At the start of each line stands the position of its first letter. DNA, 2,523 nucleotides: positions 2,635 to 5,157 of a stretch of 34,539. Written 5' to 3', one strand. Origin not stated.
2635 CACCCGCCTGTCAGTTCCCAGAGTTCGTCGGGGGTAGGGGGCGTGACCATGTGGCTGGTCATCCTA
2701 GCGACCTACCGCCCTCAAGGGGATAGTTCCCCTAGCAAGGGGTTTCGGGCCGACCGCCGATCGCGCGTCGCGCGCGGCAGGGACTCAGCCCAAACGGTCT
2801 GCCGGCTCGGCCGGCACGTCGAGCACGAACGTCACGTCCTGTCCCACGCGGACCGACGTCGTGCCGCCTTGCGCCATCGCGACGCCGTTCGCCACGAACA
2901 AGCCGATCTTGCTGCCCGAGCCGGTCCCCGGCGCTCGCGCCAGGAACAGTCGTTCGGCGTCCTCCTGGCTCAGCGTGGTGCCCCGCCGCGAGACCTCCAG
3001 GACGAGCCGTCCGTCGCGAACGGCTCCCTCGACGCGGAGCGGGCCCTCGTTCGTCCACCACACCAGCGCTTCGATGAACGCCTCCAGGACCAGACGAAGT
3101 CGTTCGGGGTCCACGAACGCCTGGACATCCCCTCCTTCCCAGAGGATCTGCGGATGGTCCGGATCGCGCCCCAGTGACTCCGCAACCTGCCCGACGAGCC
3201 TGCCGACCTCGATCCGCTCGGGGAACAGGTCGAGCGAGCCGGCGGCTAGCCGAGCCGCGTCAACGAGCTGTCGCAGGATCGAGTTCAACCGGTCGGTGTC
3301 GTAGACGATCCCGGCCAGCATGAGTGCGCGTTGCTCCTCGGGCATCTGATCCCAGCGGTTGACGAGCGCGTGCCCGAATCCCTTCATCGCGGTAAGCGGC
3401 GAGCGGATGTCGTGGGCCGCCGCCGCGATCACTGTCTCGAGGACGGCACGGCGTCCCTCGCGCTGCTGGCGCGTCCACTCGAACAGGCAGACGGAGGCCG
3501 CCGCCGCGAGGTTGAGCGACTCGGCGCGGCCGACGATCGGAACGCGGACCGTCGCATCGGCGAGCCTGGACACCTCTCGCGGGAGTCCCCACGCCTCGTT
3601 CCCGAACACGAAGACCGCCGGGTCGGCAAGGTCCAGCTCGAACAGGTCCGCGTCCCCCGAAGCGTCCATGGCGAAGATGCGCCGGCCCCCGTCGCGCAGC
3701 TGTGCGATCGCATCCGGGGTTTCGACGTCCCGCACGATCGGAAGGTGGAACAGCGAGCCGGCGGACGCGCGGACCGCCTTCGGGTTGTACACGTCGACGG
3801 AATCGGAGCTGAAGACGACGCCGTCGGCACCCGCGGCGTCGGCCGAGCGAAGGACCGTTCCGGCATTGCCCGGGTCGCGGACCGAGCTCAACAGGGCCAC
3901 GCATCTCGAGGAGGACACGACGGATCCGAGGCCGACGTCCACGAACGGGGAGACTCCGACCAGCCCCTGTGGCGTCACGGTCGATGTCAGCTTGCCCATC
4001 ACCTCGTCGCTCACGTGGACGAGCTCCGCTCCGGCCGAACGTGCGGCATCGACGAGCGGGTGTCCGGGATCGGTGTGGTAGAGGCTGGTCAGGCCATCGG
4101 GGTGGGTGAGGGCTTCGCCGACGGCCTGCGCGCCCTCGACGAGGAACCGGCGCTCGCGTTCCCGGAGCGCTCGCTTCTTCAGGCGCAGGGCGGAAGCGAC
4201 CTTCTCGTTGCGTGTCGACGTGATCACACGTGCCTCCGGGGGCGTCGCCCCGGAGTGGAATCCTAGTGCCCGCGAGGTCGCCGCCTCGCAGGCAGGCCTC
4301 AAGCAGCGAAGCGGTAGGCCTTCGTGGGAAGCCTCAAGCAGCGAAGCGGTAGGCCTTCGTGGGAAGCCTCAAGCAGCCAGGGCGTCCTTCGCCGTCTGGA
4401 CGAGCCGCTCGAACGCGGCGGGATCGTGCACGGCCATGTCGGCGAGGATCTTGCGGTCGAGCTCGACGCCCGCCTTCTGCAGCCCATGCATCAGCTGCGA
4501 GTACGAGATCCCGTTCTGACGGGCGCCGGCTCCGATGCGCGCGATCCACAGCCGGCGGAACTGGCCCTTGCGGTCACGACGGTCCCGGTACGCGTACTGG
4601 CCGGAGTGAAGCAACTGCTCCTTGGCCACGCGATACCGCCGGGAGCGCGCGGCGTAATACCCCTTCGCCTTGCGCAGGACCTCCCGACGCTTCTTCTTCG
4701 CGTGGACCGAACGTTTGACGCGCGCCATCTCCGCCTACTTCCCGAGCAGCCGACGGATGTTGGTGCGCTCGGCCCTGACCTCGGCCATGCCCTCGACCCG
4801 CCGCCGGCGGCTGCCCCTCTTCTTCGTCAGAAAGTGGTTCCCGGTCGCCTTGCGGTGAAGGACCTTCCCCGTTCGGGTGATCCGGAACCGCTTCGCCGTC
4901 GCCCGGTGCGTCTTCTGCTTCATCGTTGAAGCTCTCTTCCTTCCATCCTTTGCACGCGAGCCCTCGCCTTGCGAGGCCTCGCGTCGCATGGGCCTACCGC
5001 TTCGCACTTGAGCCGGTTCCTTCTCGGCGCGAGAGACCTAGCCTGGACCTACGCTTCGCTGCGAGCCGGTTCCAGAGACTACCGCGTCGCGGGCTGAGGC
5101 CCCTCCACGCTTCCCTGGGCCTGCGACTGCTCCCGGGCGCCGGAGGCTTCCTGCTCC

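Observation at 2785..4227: TrmH/SpoU RNA methyltransferase fused directly to a histidine-kinase DHp/CA module with degenerate ATP-binding boxes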

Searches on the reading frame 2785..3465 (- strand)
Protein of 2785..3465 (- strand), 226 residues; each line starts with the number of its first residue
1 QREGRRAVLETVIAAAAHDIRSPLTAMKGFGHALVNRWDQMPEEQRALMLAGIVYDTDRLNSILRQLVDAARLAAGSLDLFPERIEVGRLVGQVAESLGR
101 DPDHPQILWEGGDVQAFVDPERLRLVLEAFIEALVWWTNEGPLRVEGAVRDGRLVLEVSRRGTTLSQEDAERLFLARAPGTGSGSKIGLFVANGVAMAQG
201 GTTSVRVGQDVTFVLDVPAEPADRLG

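Call 30: search_protein_representatives(protein=window:2785-3465:-)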
Query: 226 residues. Proteins with E-value up to 0.001 (for the whole library): 83296; up to 1e-10: 2916; up to 1e-30: 30. The best 150 are listed.
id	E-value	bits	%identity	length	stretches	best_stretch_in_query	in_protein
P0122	1.7e-88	312.3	70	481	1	1-219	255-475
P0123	1.2e-67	244.1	57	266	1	6-219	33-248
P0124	1.9e-55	204.3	53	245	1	7-187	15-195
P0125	9.6e-55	202.0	60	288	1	17-179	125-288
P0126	2.8e-50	187.4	52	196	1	27-203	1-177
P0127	3.1e-49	184.0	56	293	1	7-184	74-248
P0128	3.2e-47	177.4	54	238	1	5-172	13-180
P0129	1.2e-46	175.5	49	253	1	5-218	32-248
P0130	1.9e-46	174.9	46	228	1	5-215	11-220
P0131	6.2e-44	166.7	45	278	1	9-219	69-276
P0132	1.9e-43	165.1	45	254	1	2-218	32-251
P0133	7.1e-43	163.2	51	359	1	49-224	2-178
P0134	1.3e-42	162.3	46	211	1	27-220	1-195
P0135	8.8e-41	156.4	60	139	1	7-130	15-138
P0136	9.2e-41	156.3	41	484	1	4-225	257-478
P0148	1.1e-32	129.8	37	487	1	11-218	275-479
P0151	6.9e-31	124.0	37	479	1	11-220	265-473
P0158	4.3e-27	111.6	38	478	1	7-219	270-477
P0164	1.1e-25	107.0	39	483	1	8-206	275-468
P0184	6.9e-22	94.6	34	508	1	12-223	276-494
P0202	1.5e-20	90.2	35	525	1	3-218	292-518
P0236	2.4e-18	83.0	33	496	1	12-220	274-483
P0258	9.9e-18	81.0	33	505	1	9-204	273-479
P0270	1.7e-17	80.2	32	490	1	9-223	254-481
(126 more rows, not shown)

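Call 51: search_protein_families(library=pfam, proteins=[P0136, P0148, P0151, P0158, P0164, P0184, P0236, P0258, P0270, P0202], max_evalue=0.001)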
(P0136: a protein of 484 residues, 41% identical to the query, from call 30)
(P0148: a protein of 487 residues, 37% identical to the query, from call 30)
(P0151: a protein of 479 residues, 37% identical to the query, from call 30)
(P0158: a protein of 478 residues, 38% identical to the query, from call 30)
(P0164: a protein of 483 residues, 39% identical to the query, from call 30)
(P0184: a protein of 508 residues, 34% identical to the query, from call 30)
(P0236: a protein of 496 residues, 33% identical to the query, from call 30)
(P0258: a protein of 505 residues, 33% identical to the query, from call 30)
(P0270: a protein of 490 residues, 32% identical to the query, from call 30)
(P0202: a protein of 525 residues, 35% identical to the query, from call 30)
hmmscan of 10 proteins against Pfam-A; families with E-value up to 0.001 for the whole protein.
P0136 (484 aa): 5 families
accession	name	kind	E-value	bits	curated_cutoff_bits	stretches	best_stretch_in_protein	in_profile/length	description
PF00588.24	SpoU_methylase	-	1.4e-31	109.9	29.7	1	113-250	5-142/142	SpoU rRNA Methylase family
PF22435.1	MRM3-like_sub_bind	-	3.7e-12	46.9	27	1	7-91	1-84/84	MRM3-like substrate binding domain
PF08032.17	SpoU_sub_bind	-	2.2e-08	34.8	22.8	1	29-93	1-70/76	RNA 2'-O ribose methyltransferase substrate binding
PF00512.31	HisKA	-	8.7e-07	29.3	26.9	1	264-327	4-66/66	His Kinase A (phospho-acceptor) domain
PF02518.31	HATPase_c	-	2.9e-05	24.9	26.4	1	371-469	2-106/111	Histidine kinase-, DNA gyrase B-, and HSP90-like ATPase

P0148 (487 aa): 5 families
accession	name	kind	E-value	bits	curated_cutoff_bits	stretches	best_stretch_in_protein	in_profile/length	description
PF00588.24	SpoU_methylase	-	1.4e-35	122.9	29.7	1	113-251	5-142/142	SpoU rRNA Methylase family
PF22435.1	MRM3-like_sub_bind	-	6.4e-15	55.8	27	1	7-91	1-84/84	MRM3-like substrate binding domain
PF00512.31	HisKA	-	2.8e-09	37.3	26.9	1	274-336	3-64/66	His Kinase A (phospho-acceptor) domain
PF08032.17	SpoU_sub_bind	-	2.3e-07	31.4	22.8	1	29-92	1-69/76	RNA 2'-O ribose methyltransferase substrate binding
PF02518.31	HATPase_c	-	3.6e-05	24.6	26.4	1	384-480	5-109/111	Histidine kinase-, DNA gyrase B-, and HSP90-like ATPase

P0151 (479 aa): 5 families
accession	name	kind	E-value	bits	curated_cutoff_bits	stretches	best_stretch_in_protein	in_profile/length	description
PF00588.24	SpoU_methylase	-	4.4e-37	127.8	29.7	1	111-250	3-142/142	SpoU rRNA Methylase family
PF22435.1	MRM3-like_sub_bind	-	8.1e-13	49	27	1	7-92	1-84/84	MRM3-like substrate binding domain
PF00512.31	HisKA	-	4.9e-10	39.8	26.9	1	264-330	3-66/66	His Kinase A (phospho-acceptor) domain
PF08032.17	SpoU_sub_bind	-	5.6e-05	23.8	22.8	1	29-95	1-71/76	RNA 2'-O ribose methyltransferase substrate binding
PF02518.31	HATPase_c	-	0.00019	22.3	26.4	1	372-471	2-108/111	Histidine kinase-, DNA gyrase B-, and HSP90-like ATPase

P0158 (478 aa): 5 families
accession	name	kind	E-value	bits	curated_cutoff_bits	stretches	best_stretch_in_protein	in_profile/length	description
PF00588.24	SpoU_methylase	-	2.7e-36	125.2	29.7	1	115-252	5-142/142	SpoU rRNA Methylase family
PF22435.1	MRM3-like_sub_bind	-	1.4e-12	48.3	27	1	7-94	1-84/84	MRM3-like substrate binding domain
PF00512.31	HisKA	-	1.7e-09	38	26.9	1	272-339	2-66/66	His Kinase A (phospho-acceptor) domain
PF08032.17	SpoU_sub_bind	-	2.4e-09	37.8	22.8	1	29-95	1-69/76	RNA 2'-O ribose methyltransferase substrate binding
PF02518.31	HATPase_c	-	0.00015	22.6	26.4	1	381-477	2-109/111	Histidine kinase-, DNA gyrase B-, and HSP90-like ATPase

P0164 (483 aa): 5 families
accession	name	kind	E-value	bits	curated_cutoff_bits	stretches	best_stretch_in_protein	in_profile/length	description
PF00588.24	SpoU_methylase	-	5.6e-37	127.4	29.7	1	116-253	5-142/142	SpoU rRNA Methylase family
PF22435.1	MRM3-like_sub_bind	-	2.1e-15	57.4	27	1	7-95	1-84/84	MRM3-like substrate binding domain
PF00512.31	HisKA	-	1.1e-09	38.6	26.9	1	279-342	5-65/66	His Kinase A (phospho-acceptor) domain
PF08032.17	SpoU_sub_bind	-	6.8e-07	30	22.8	1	29-99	1-72/76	RNA 2'-O ribose methyltransferase substrate binding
PF02518.31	HATPase_c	-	7.4e-05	23.6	26.4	1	385-483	2-108/111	Histidine kinase-, DNA gyrase B-, and HSP90-like ATPase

P0184 (508 aa): 6 families
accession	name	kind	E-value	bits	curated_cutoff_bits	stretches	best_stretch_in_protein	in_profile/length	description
PF00588.24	SpoU_methylase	-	3.3e-36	125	29.7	1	114-251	4-141/142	SpoU rRNA Methylase family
PF02518.31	HATPase_c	-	2.8e-29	102.2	26.4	1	385-491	2-110/111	Histidine kinase-, DNA gyrase B-, and HSP90-like ATPase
PF00512.31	HisKA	-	2.2e-14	53.7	26.9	1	275-340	4-66/66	His Kinase A (phospho-acceptor) domain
PF22435.1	MRM3-like_sub_bind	-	1.4e-12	48.3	27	1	6-92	1-84/84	MRM3-like substrate binding domain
PF08032.17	SpoU_sub_bind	-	1.3e-06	29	22.8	1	29-97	1-73/76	RNA 2'-O ribose methyltransferase substrate binding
PF13581.12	HATPase_c_2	-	0.00071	20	27.4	0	392-466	35-110/127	Histidine kinase-like ATPase domain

P0236 (496 aa): 5 families
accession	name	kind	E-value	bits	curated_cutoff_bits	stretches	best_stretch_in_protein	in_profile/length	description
PF00588.24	SpoU_methylase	-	3.7e-39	134.5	29.7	1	113-253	2-142/142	SpoU rRNA Methylase family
PF22435.1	MRM3-like_sub_bind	-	8.4e-15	55.4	27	1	7-95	1-84/84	MRM3-like substrate binding domain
PF08032.17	SpoU_sub_bind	-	2e-14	54.1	22.8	1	29-97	1-70/76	RNA 2'-O ribose methyltransferase substrate binding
PF00512.31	HisKA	-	8.7e-08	32.5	26.9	1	279-336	10-64/66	His Kinase A (phospho-acceptor) domain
PF04705.17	TSNR_N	-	0.00022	21.7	28.3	1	19-96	20-96/111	Thiostrepton-resistance methylase, N terminus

P0258 (505 aa): 5 families
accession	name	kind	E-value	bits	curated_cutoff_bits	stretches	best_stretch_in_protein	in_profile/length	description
PF00588.24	SpoU_methylase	-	1.7e-34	119.4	29.7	1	116-256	2-142/142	SpoU rRNA Methylase family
PF02518.31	HATPase_c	-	1.6e-25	90.2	26.4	1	385-496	2-109/111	Histidine kinase-, DNA gyrase B-, and HSP90-like ATPase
PF00512.31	HisKA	-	3.5e-14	53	26.9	1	274-340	3-66/66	His Kinase A (phospho-acceptor) domain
PF22435.1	MRM3-like_sub_bind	-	1.8e-12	47.9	27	1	9-98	1-84/84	MRM3-like substrate binding domain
PF08032.17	SpoU_sub_bind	-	2.5e-07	31.4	22.8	1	32-102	1-72/76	RNA 2'-O ribose methyltransferase substrate binding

P0270 (490 aa): 6 families
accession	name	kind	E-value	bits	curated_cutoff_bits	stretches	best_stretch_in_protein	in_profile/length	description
PF02518.31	HATPase_c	-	4.3e-34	117.7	26.4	1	367-478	1-110/111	Histidine kinase-, DNA gyrase B-, and HSP90-like ATPase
PF00512.31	HisKA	-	2.1e-22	79.3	26.9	1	253-323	1-66/66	His Kinase A (phospho-acceptor) domain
PF01590.32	GAF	-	7.9e-16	59.2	22.4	1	89-238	1-133/133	GAF domain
PF13492.12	GAF_3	-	4.9e-12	46.8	27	1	90-240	2-129/129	GAF domain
PF13185.12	GAF_2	-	4.1e-11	43.7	28.6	1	87-239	1-136/136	GAF domain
PF13581.12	HATPase_c_2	-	0.00057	20.3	27.4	0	371-453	31-110/127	Histidine kinase-like ATPase domain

P0202 (525 aa): 3 families
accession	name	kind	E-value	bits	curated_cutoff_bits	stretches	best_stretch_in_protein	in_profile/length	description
PF10114.15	PocR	-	2.3e-49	167.7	23.9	1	110-271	1-161/162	Sensory domain found in PocR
PF02518.31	HATPase_c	-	4.6e-25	88.7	26.4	1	410-519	2-109/111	Histidine kinase-, DNA gyrase B-, and HSP90-like ATPase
PF00512.31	HisKA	-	1.2e-09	38.6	26.9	1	298-364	2-65/66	His Kinase A (phospho-acceptor) domain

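Call 55: find_homologous_proteins(query=P0184, max_evalue=1e-40)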
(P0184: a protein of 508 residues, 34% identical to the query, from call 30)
Query P0184 (508 aa): 1327 proteins with E <= 1e-40 among 8000 candidates; the best 120 are listed.
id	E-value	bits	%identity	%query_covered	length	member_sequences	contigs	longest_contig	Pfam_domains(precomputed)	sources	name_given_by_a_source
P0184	0.0e+0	1091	100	100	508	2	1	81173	PF08032.18,PF22435.2,PF02518.32,PF00512.32,PF00588.25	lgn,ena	-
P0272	3.5e-278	942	86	100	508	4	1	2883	PF08032.18,PF22435.2,PF02518.32,PF00512.32,PF00588.25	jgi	jgi:TrmH family RNA methyltransferase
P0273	6.6e-269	911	83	100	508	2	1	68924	PF08032.18,PF22435.2,PF02518.32,PF00512.32,PF00588.25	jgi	jgi:TrmH family RNA methyltransferase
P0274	8.6e-234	795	74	100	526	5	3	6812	PF08032.18,PF22435.2,PF13581.13,PF02518.32,PF00512.32,PF00588.25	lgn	-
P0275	1.1e-230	785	78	93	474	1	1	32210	PF02518.32,PF00512.32,PF00588.25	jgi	jgi:signal transduction histidine kinase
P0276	1.0e-149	518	53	97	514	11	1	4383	PF08032.18,PF22435.2,PF02518.32,PF00512.32,PF00588.25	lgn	-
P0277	1.6e-135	471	48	99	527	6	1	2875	PF08032.18,PF22435.2,PF02518.32,PF00512.32,PF00588.25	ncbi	-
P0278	9.4e-135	469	48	97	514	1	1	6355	PF08032.18,PF22435.2,PF02518.32,PF00512.32,PF00588.25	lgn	-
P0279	4.4e-134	466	48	97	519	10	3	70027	PF08032.18,PF22435.2,PF02518.32,PF00512.32,PF00588.25,PF04705.19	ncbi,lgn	-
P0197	1.4e-128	448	48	97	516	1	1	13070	PF08032.18,PF22435.2,PF02518.32,PF00512.32,PF00588.25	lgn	-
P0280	1.9e-124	435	49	92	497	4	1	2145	PF22435.2,PF02518.32,PF00512.32,PF00588.25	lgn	-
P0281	1.8e-123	431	49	96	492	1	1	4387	PF22435.2,PF02518.32,PF00512.32,PF00588.25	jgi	jgi:signal transduction histidine kinase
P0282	1.2e-121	425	52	87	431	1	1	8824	PF02518.32,PF00512.32,PF00588.25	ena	-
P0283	9.6e-121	422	52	83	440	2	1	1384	PF13581.13,PF02518.32,PF00512.32,PF00588.25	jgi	jgi:signal transduction histidine kinase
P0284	2.5e-118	414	47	91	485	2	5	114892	PF08032.18,PF22435.2,PF02518.32,PF00512.32,PF00588.25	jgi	jgi:signal transduction histidine kinase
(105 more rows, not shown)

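Call 56: find_encoding_contigs(protein=P0184, flank=5000, max_places=2)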
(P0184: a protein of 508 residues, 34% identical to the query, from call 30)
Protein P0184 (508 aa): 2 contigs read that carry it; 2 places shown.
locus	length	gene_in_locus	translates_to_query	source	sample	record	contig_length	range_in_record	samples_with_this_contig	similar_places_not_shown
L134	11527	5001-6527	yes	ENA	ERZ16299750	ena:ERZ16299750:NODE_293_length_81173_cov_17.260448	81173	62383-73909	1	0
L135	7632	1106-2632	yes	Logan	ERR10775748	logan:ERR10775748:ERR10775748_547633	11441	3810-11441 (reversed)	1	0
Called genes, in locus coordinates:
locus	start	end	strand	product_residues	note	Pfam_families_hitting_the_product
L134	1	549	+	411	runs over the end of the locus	PF00926:DHBP_synthase, PF00925:GTP_cyclohydro2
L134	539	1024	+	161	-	PF00885:DMRL_synthase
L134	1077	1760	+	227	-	PF13532:2OG-FeII_Oxy_2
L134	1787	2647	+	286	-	PF01634:HisG, PF08029:HisG_C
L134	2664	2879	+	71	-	PF00313:CSD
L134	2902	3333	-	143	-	PF08899:DUF1844 (weak)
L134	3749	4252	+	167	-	PF05198:IF3_N, PF00707:IF3_C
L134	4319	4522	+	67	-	PF01632:Ribosomal_L35p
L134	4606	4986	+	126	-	PF00453:Ribosomal_L20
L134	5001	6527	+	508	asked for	PF22435:MRM3-like_sub_bind, PF08032:SpoU_sub_bind (weak), PF00588:SpoU_methylase, PF00512:HisKA, PF02518:HATPase_c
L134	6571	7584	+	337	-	PF02912:Phe_tRNA-synt_N, PF01409:tRNA-synt_2d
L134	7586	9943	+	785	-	PF01588:tRNA_bind, PF03483:B3_4, PF03484:B5, PF17759:tRNA_synthFbeta, PF03147:FDX-ACB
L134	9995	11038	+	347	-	PF01118:Semialdhyde_dh, PF22698:Semialdhyde_dhC_1, PF02774:Semialdhyde_dhC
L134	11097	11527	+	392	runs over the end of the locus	PF01960:ArgJ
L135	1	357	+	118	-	?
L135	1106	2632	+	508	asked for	PF22435:MRM3-like_sub_bind, PF08032:SpoU_sub_bind (weak), PF00588:SpoU_methylase, PF00512:HisKA, PF02518:HATPase_c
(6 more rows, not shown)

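Call 57: find_encoding_contigs(protein=P0279, flank=5000, max_places=2)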
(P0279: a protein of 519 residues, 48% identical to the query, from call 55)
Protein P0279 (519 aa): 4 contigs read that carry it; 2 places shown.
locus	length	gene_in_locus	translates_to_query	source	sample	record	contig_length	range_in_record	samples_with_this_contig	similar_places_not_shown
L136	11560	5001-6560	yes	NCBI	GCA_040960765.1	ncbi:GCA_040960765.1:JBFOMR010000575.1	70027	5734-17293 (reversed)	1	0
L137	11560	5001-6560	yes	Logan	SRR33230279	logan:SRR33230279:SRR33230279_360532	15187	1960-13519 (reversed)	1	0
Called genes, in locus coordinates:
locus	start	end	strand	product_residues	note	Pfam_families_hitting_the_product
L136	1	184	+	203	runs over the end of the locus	PF00677:Lum_binding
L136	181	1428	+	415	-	PF00926:DHBP_synthase, PF00925:GTP_cyclohydro2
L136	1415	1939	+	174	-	PF00885:DMRL_synthase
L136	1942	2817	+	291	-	PF01634:HisG, PF08029:HisG_C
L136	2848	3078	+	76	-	PF00313:CSD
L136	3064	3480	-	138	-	PF08899:DUF1844 (weak)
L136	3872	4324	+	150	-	PF00707:IF3_C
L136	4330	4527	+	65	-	PF01632:Ribosomal_L35p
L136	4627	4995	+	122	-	PF00453:Ribosomal_L20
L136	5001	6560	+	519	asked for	PF04705:TSNR_N (faint), PF22435:MRM3-like_sub_bind, PF08032:SpoU_sub_bind (weak), PF00588:SpoU_methylase, PF00512:HisKA, PF02518:HATPase_c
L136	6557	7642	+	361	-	PF02912:Phe_tRNA-synt_N, PF01409:tRNA-synt_2d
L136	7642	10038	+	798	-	PF01588:tRNA_bind, PF03483:B3_4, PF03484:B5, PF17759:tRNA_synthFbeta, PF03147:FDX-ACB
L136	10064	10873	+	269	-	-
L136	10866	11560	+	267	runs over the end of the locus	-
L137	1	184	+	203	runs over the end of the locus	PF00677:Lum_binding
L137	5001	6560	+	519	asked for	PF04705:TSNR_N (faint), PF22435:MRM3-like_sub_bind, PF08032:SpoU_sub_bind (weak), PF00588:SpoU_methylase, PF00512:HisKA, PF02518:HATPase_c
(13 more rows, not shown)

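Call 86: search_solved_structures(query=window:2785-3465:-, max_evalue=0.01, show_alignments=0)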
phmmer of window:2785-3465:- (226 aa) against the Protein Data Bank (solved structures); distinct sequences matched with E-value up to 0.01: 24.
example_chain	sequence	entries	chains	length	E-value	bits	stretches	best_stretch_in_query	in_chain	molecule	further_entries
4jas_A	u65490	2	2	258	1.1e-10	44.8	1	12-219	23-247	Histidine kinase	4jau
3dge_A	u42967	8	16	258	2.7e-10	43.6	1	12-219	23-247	Sensor protein | Histidine kinase | Sensor histidine kinase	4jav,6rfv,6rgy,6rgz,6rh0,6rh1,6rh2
2c2a_A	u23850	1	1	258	2.7e-10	43.6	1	12-219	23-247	SENSOR HISTIDINE KINASE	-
5uht_A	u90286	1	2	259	2.8e-10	43.5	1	12-219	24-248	Sensor histidine kinase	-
6azr_A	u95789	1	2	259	2.8e-10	43.5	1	12-219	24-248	Sensor histidine kinase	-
9jfj_A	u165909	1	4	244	9.2e-10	41.8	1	6-219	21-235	Sensor histidine kinase ZraS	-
8u4x_A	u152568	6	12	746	1.2e-09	41.4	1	10-218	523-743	histidine kinase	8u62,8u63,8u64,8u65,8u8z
6rh7_A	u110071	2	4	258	5.7e-09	39.2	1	12-219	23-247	Sensor histidine kinase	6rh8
6paj_A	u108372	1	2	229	3.4e-08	36.7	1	12-219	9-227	Sensor protein SrrB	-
7z8n_A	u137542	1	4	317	1.9e-07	34.2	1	11-201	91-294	Histidine kinase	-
3d36_A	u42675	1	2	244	5.2e-07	32.9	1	11-206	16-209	Sporulation kinase B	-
4kp4_A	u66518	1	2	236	3.2e-06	30.3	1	12-218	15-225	Osmolarity sensor protein EnvZ, Histidine kinase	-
9rcc_A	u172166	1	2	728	3.8e-06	30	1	10-223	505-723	Bacteriophytochrome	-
9eut_A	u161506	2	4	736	3.9e-06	30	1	10-223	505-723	Bacteriophytochrome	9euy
8f71_A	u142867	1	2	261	1.8e-05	27.8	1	9-80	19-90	Histidine kinase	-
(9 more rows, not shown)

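Call 87: search_solved_structures(query=window:2785-3465:-, max_evalue=1e-9, show_alignments=2)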
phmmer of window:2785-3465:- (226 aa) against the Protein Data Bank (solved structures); distinct sequences matched with E-value up to 1e-9: 6.
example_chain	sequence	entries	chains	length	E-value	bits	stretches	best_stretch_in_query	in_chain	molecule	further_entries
4jas_A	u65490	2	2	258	1.1e-10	44.8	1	12-219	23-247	Histidine kinase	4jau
3dge_A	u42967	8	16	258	2.7e-10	43.6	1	12-219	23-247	Sensor protein | Histidine kinase | Sensor histidine kinase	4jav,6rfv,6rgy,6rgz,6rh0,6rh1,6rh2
2c2a_A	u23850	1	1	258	2.7e-10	43.6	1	12-219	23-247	SENSOR HISTIDINE KINASE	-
5uht_A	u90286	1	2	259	2.8e-10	43.5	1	12-219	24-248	Sensor histidine kinase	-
6azr_A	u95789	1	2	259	2.8e-10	43.5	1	12-219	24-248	Sensor histidine kinase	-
9jfj_A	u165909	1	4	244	9.2e-10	41.8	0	6-219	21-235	Sensor histidine kinase ZraS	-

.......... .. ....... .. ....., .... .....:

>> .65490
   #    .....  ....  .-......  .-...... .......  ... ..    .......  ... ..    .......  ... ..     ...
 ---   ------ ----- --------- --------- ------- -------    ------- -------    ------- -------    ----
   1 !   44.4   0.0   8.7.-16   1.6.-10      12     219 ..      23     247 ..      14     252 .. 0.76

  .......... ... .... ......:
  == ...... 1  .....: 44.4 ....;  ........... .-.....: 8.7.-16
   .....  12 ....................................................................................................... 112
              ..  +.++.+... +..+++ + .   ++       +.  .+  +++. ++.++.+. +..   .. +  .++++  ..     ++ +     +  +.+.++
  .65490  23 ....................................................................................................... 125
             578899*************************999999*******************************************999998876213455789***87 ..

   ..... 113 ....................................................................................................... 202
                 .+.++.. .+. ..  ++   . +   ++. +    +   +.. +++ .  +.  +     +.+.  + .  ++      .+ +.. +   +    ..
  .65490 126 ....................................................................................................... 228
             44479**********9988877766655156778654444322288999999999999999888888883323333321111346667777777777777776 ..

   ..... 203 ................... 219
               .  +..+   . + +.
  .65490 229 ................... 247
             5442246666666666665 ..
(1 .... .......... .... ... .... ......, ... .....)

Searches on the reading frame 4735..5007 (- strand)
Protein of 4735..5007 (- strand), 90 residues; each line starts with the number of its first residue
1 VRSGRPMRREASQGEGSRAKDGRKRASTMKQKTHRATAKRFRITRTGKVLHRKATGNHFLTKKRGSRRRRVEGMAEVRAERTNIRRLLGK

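Call 88: search_protein_families(library=pfam, proteins=[window:4735-5007:-], max_evalue=0.01)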
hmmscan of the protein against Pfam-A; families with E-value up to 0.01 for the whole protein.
window:4735-5007:- (90 aa): 1 family
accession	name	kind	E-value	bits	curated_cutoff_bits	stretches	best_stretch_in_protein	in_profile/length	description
PF01632.24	Ribosomal_L35p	-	1.4e-13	51.5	28.9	1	30-88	2-61/61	Ribosomal protein L35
